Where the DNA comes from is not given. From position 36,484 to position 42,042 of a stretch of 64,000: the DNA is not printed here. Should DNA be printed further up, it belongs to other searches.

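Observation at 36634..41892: Giant TGc / DUF4011 / Upf1-like helicase / Vsr-like endonuclease protein: candidate undescribed single-protein defense system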

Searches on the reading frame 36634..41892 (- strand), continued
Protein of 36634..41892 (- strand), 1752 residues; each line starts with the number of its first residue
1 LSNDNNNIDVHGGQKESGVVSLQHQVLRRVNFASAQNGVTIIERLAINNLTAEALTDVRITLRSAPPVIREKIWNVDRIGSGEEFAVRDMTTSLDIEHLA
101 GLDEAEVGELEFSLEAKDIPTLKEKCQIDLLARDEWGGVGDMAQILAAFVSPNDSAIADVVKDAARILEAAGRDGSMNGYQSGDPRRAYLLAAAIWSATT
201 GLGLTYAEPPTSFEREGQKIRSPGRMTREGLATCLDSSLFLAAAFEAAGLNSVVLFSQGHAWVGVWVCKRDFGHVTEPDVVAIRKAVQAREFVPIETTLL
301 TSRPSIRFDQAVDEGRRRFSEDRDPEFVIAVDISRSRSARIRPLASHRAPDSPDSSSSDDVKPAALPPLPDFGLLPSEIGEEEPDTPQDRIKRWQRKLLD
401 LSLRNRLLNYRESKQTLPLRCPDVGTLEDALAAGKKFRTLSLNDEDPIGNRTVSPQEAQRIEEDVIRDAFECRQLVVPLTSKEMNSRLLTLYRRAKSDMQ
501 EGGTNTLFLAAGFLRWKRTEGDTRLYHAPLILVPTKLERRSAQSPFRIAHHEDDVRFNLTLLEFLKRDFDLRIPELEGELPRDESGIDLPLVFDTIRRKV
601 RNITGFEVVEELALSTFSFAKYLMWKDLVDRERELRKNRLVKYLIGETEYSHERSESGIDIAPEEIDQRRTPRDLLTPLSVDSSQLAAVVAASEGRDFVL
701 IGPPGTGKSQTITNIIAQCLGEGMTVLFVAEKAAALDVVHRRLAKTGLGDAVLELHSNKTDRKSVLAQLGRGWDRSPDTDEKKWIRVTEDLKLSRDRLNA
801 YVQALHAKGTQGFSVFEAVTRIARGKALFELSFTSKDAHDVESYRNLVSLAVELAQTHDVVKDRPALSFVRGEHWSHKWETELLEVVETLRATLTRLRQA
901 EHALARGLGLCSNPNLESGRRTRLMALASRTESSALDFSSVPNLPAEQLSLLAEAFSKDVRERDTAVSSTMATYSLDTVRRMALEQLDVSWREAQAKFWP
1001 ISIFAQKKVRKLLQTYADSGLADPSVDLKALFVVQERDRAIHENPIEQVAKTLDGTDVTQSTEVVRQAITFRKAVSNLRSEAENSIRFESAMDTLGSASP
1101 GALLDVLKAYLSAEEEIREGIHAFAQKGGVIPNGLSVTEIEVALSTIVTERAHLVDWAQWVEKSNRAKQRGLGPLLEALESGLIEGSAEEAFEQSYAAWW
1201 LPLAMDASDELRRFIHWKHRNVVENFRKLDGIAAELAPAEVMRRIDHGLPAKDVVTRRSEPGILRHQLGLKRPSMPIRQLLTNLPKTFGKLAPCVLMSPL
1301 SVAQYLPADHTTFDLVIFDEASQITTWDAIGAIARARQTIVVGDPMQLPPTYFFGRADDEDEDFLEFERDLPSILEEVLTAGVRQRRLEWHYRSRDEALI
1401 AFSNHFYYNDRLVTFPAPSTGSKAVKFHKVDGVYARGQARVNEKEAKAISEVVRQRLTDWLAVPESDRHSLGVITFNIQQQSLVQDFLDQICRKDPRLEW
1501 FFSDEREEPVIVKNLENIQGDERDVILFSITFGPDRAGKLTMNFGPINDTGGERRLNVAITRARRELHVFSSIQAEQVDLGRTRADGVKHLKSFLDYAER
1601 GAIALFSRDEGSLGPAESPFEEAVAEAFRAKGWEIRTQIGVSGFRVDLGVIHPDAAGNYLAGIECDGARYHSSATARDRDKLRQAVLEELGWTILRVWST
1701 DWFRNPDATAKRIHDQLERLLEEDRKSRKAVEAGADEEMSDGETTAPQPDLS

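Call 40: find_encoding_contigs(protein=P0032, flank=10000, max_places=1)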
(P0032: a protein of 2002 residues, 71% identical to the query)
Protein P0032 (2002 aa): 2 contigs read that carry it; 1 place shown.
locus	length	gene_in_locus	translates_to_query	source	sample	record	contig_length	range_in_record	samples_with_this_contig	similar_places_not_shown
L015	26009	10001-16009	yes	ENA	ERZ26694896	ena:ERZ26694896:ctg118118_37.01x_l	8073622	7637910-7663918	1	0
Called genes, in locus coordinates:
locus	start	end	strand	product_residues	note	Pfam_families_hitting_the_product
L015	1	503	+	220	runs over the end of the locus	-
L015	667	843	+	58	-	-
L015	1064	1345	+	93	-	-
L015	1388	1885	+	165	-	-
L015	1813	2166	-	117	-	-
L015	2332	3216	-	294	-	-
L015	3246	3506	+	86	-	-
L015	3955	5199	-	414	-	-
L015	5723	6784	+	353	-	PF14088:DUF4268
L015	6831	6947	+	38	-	-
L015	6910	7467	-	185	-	-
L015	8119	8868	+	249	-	-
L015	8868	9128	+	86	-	PF13191:AAA_16 (weak), PF13401:AAA_22 (weak)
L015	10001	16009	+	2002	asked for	PF13195:DUF4011, PF13086:AAA_11, PF13245:AAA_19 (faint), PF13086:AAA_11, PF13087:AAA_12, PF04480:DUF559 (weak), PF18741:MTES_1575, PF11784:DUF3320, +1 more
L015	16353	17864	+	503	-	PF00171:Aldedh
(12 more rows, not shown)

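Call 41: find_encoding_contigs(protein=P0073, flank=10000, max_places=1)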
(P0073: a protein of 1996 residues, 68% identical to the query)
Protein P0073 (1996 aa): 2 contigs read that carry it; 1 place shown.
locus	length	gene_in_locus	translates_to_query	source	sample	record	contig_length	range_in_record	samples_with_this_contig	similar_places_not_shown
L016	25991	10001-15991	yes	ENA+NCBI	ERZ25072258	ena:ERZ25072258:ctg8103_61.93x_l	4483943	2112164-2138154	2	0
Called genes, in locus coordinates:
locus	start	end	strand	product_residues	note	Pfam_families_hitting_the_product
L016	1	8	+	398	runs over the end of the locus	PF01717:Meth_synt_2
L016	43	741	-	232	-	PF00230:MIP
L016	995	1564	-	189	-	PF01047:MarR, PF12802:MarR_2, PF13412:HTH_24 (weak)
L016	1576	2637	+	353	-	PF00296:Bac_luciferase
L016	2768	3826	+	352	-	PF07883:Cupin_2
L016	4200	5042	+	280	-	PF13531:SBP_bac_11, PF01547:SBP_bac_1 (weak)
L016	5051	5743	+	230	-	PF00528:BPD_transp_1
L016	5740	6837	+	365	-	PF13476:AAA_23 (weak), PF13555:AAA_29 (weak), PF00005:ABC_tran, PF03459:TOBE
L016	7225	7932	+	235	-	-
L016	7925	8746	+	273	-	PF00005:ABC_tran, PF13304:AAA_21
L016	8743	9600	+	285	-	PF12849:PBP_like_2, PF01547:SBP_bac_1 (faint), PF13531:SBP_bac_11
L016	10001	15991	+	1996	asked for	PF13195:DUF4011, PF13086:AAA_11, PF13245:AAA_19 (faint), PF13604:AAA_30 (faint), PF13086:AAA_11, PF13087:AAA_12, PF18741:MTES_1575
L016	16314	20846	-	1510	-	PF00310:GATase_2, PF04898:Glu_syn_central, PF01645:Glu_synthase, PF01493:GXGXG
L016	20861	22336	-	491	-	PF14691:Fer4_20, PF01262:AlaDh_PNT_C (faint), PF13241:NAD_binding_7 (faint), PF01266:DAO (faint), PF07992:Pyr_redox_2, PF13450:NAD_binding_8, PF13738:Pyr_redox_3 (weak), PF00070:Pyr_redox (weak), +1 more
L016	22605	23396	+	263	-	PF02673:BacA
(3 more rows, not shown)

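Call 42: find_encoding_contigs(protein=P0113, flank=10000, max_places=1)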
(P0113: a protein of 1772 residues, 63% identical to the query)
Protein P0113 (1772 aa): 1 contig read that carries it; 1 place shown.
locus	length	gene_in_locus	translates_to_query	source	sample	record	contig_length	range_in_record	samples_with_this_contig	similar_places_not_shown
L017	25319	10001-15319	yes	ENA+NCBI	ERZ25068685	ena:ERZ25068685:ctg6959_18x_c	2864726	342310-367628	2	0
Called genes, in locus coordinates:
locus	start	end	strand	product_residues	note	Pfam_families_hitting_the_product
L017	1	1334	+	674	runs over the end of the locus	PF00662:Proton_antipo_N, PF00361:Proton_antipo_M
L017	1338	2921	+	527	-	PF00361:Proton_antipo_M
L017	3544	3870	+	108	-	-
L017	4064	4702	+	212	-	PF00119:ATP-synt_A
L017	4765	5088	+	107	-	PF00137:ATP-synt_C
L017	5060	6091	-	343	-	PF01008:IF-2B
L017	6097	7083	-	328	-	PF01656:CbiA, PF09140:MipZ (faint), PF13614:AAA_31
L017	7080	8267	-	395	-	PF04326:SLFN_AlbA_2, PF13749:HATPase_c_4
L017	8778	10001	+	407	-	PF04326:SLFN_AlbA_2, PF13749:HATPase_c_4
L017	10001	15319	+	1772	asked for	PF13195:DUF4011, PF13086:AAA_11, PF13245:AAA_19 (faint), PF13604:AAA_30 (faint), PF13086:AAA_11, PF13087:AAA_12, PF18741:MTES_1575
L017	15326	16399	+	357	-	PF00814:TsaD, PF22521:HypF_C_2 (weak)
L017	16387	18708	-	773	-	PF13620:CarboxypepD_reg, PF13715:CarbopepD_reg_2 (weak), PF07715:Plug, PF00593:TonB_dep_Rec_b-barrel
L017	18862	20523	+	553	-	PF03023:MurJ, PF13440:Polysacc_synt_3 (faint)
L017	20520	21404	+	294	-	PF02899:Phage_int_SAM_1, PF13495:Phage_int_SAM_4 (faint), PF00589:Phage_integrase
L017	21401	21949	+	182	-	PF01300:Sua5_yciO_yrdC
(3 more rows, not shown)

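Call 49: search_solved_structures(query=window:36634-41892:-, max_evalue=0.001)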
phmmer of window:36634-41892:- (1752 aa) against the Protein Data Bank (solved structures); distinct sequences matched with E-value up to 0.001: 13.
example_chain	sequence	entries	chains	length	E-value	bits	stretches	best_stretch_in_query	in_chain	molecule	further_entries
4b3f_X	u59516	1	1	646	4.7e-11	43.9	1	680-744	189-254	DNA-BINDING PROTEIN SMUBP-2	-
4b3g_A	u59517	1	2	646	5.2e-11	43.8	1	680-744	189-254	DNA-BINDING PROTEIN SMUBP-2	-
5mzn_A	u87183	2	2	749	5.3e-08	33.8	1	1309-1571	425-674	Helicase SEN1,Helicase SEN1 | Helicase SEN1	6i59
8ram_O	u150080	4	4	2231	1.4e-06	29.1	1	1309-1571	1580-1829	Helicase SEN1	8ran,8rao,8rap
2xzo_A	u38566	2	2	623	1.7e-06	28.8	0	1313-1568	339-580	REGULATOR OF NONSENSE TRANSCRIPTS 1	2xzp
2gjk_A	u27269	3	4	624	1.7e-06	28.8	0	1313-1568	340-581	Regulator of nonsense transcripts 1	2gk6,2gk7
8ftm_A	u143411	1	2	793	1.8e-06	28.7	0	1311-1575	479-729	5'-3' RNA helicase-like protein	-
6ej5_A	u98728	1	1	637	1.9e-06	28.6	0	1313-1568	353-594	Regulator of nonsense transcripts 1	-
9qwn_A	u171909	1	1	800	4.1e-06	27.5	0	1313-1567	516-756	Isoform 2 of Regulator of nonsense transcripts 1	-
2wjv_A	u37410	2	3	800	4.2e-06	27.5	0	1313-1567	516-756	REGULATOR OF NONSENSE TRANSCRIPTS 1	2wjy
5eax_A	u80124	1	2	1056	9.5e-06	26.3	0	1310-1354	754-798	DNA replication ATP-dependent helicase/nuclease DNA2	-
5eaw_A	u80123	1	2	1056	9.5e-06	26.3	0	1310-1354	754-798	DNA replication ATP-dependent helicase/nuclease DNA2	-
5ean_A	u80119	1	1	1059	9.6e-06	26.3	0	1310-1354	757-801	DNA replication ATP-dependent helicase/nuclease DNA2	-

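Call 63: search_dna_similar(query=window:36634-41892:-, collection=plasmids, mode=protein, max_rows=25, max_evalue=1e-20)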
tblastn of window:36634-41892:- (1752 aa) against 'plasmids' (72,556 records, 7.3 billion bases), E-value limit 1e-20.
Records with a match: 484; places in all: 517; records where one place covers at least 80% of the query: 71.
Best place of each record, by identity: <60% 484.
By first word of the organism name: Klebsiella 243; Ralstonia 105; Rhizobium 22; Acinetobacter 17; Raoultella 12; Paracoccus 6; Mesorhizobium 6; Vibrio 5; Variovorax 5; Thioclava 4; and 45 more.
By predicted mobility (MOB-suite, as given by PLSDB): conjugative 214; non-mobilizable 148; mobilizable 122.
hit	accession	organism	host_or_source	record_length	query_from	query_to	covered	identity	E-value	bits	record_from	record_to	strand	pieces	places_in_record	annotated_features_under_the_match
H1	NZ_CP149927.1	Thioclava sp. GXIMD4216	-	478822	18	1745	99%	58.1%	0e+0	1873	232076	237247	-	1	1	DUF3320 domain-containing protein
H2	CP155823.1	Thioclava sp. 'Guangxiensis'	Bruguiera gymnorhiza,pure ...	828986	18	1752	99%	57.7%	0e+0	1863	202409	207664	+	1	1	DUF3320 domain-containing protein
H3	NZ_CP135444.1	Thioclava sp. FTW29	-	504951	18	1733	98%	58.1%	0e+0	1866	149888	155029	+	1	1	DUF3320 domain-containing protein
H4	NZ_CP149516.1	Thioclava sp. GXIMD4215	pure culture,mangrove soil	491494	18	1733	98%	58.1%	0e+0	1866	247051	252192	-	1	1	DUF3320 domain-containing protein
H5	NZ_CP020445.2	Paracoccus yeei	Homo sapiens,Urine suprapubic aspirate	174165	18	1721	97%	55.6%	0e+0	1714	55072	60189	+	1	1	DUF3320 domain-containing protein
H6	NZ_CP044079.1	Paracoccus yeei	Homo sapiens,clinical isolate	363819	18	1721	97%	55.4%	0e+0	1709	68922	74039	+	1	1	DUF3320 domain-containing protein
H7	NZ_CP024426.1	Paracoccus yeei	Homo sapiens,single cell,skin swab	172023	18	1721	97%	55.3%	0e+0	1711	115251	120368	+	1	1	DUF3320 domain-containing protein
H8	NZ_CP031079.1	Paracoccus yeei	Homo sapiens,single cell,eye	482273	18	1721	97%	55.3%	0e+0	1709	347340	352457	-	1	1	DUF3320 domain-containing protein | hypothetical protein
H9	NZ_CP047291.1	Falsirhodobacter algicola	Grateloupia sp.,single cell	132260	29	1734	97%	54.5%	0e+0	1686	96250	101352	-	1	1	DUF4011 domain-containing protein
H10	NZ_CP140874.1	Rhizobium beringeri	Trifolium pratense,whole organism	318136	19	1751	99%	47.6%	0e+0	1506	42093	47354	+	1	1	DUF3320 domain-containing protein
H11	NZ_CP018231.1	Rhizobium leguminosarum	Vavilovia formosa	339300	20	1751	99%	47.4%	0e+0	1495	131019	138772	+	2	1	DUF3320 domain-containing protein | DUF4011 domain-containing protein | istA: IS21 family transposase | istB: IS21-like element helper ATPase IstB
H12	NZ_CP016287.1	Rhizobium leguminosarum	Vavilovia formosa,cell culture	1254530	19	1751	99%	47.2%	0e+0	1489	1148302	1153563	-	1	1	record has no annotation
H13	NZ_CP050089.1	Rhizobium leguminosarum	Trifolium pratense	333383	56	1751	97%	47.5%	0e+0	1472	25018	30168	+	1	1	DUF3320 domain-containing protein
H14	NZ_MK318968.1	Rhizobium rhizogenes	-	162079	2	1730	99%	46.5%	0e+0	1418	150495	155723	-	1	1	DUF3320 domain-containing protein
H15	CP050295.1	Mesorhizobium loti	Oxytropis kamtschatica,cell ...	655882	5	1728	98%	46.6%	0e+0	1428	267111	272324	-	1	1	DUF3320 domain-containing protein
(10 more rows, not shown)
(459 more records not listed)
